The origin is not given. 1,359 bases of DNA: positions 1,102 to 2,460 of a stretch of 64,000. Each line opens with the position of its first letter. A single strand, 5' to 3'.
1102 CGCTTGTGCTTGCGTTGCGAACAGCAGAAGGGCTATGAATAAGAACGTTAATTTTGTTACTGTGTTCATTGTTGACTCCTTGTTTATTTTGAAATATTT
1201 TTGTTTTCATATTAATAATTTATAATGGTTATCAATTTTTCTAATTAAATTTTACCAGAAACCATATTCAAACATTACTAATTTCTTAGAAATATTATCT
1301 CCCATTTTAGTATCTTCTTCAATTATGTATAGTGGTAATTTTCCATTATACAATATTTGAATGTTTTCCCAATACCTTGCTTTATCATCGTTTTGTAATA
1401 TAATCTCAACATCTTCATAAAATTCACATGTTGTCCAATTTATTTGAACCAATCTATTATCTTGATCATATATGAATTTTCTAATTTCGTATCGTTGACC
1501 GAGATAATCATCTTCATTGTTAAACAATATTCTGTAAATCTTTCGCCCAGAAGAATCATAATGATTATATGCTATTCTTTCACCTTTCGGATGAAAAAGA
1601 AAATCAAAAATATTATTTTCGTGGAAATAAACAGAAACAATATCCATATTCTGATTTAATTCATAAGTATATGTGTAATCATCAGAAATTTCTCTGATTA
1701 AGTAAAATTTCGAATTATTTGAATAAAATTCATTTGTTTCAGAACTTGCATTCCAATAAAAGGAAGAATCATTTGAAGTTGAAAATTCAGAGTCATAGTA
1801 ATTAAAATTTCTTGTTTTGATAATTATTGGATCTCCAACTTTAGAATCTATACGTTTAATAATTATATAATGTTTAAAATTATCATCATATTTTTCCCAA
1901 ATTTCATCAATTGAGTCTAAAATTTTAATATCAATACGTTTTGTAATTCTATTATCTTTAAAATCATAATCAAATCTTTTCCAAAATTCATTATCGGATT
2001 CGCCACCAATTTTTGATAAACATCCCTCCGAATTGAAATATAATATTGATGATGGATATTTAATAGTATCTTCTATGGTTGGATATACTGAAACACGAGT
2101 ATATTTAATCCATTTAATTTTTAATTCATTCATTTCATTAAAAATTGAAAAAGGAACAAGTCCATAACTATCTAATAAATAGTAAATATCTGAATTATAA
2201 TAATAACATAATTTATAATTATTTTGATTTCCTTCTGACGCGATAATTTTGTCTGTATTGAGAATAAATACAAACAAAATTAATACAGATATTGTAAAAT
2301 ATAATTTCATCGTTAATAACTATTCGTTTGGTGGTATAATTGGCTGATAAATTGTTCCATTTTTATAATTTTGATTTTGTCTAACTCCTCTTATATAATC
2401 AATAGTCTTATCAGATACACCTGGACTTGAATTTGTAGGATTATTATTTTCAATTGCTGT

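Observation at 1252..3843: Orphan RHS core plus unknown C-terminal toxin domain, with a secreted YD-like gene where the immunity gene should be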

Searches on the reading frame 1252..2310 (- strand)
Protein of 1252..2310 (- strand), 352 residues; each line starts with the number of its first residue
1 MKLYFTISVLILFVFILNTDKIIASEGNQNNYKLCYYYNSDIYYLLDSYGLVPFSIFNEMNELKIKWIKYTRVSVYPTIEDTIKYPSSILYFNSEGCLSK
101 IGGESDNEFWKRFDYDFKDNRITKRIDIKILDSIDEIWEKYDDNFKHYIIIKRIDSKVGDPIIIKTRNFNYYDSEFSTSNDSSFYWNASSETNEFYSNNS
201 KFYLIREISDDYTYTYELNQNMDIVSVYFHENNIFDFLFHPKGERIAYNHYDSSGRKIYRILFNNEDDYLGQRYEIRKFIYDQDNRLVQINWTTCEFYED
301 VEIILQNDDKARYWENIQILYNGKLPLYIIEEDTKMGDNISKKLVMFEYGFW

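Call 3: search_protein_families(library=pfam, proteins=[window:1252-2310:-], max_evalue=1)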
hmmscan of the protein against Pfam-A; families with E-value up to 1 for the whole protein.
window:1252-2310:- (352 aa): 0 families

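Call 4: search_protein_families(library=ncbifam, proteins=[window:1252-2310:-], max_evalue=1)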
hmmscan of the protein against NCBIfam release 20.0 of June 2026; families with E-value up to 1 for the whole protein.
window:1252-2310:- (352 aa): 1 family
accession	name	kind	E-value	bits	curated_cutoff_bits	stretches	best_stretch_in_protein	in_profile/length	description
NF045813.1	DxPntBtaHylase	equivalog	0.14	11.5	550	1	128-199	70-145/285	1-deoxypentalenic acid 11-beta-hydroxylase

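Call 16: search_solved_structures(query=window:1252-2310:-, max_evalue=10)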
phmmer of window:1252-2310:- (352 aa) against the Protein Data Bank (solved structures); distinct sequences matched with E-value up to 10: 1.
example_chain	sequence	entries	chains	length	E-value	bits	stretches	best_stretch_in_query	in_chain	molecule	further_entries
5hy3_A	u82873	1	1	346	0.0026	20.1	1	110-242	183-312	mRNA endoribonuclease LsoA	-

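Call 22: find_homologous_proteins(query=window:1252-2310:-, max_evalue=0.01)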
Query window:1252-2310:- (352 aa): 1 proteins with E <= 0.01 among 759 candidates.
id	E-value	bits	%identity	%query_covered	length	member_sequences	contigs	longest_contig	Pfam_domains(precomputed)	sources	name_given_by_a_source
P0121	7.0e-193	659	100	83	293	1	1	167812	-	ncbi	ncbi:MAG: hypothetical protein V1779_16655 [bacterium]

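Call 37: predict_structure(protein=window:1255-2310:-)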
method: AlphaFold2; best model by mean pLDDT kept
length: 352 residues; sequences in the alignment: 1
mean_pLDDT: 36.6   pTM: 0.24
mean pLDDT of the five models: 36.6, 31.8, 31.6, 30.6, 29.7
residues with pLDDT >= 90: 0; 70-90: 1; 50-70: 50; < 50: 301
segments of 3 or more residues with pLDDT < 50: 15-247, 267-271, 292-352
pLDDT, mean of each block of 10 residues (from residue 1): 59 48 31 37 43 43 38 29 28 27 26 28 29 35 34 29 26 25 27 30 29 28 30 32 43 59 48 54 59 45 37 37 36 38 33 31
secondary structure, 60 per line:
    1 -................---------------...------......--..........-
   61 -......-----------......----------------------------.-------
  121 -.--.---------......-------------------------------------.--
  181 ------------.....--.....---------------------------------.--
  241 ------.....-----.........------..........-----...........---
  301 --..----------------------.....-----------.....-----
elements in order: H2-17 E33-35 E42-47 E50-59 E62-67 H79-84 H135-140 E193-197 E200-204 E247-251 E257-265 E272-281 E287-297 E327-331 E343-347

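Call 87: search_protein_families(library=padloc, proteins=[window:1255-2310:-], max_evalue=0.1)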
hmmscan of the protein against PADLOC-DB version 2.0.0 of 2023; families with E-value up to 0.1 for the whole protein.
window:1255-2310:- (352 aa): 0 families
